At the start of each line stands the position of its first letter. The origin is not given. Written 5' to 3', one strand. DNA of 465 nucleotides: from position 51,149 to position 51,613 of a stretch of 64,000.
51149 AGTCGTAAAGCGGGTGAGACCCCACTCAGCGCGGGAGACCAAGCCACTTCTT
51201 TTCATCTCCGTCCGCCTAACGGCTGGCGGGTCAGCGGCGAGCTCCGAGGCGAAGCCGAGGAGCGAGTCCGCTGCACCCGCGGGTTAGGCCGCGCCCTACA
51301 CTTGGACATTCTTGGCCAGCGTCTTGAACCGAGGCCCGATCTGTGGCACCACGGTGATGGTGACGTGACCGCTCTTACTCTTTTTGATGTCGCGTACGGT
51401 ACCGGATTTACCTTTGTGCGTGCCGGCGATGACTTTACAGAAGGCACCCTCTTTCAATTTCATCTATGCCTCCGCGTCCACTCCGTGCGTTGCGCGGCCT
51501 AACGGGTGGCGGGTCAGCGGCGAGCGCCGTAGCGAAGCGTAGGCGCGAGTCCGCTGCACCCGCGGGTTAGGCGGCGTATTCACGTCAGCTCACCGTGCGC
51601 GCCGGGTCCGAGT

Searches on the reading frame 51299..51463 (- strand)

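Call 87: search_protein_families(library=pfam, proteins=[window:51299-51463:-], max_evalue=0.001)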
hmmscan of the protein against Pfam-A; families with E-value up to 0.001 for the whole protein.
window:51299-51463:- (55 aa): 1 family
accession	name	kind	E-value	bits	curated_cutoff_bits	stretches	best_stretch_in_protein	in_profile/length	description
PF00467.35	KOW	-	6.1e-07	29.5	22.3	1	6-36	2-31/32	KOW motif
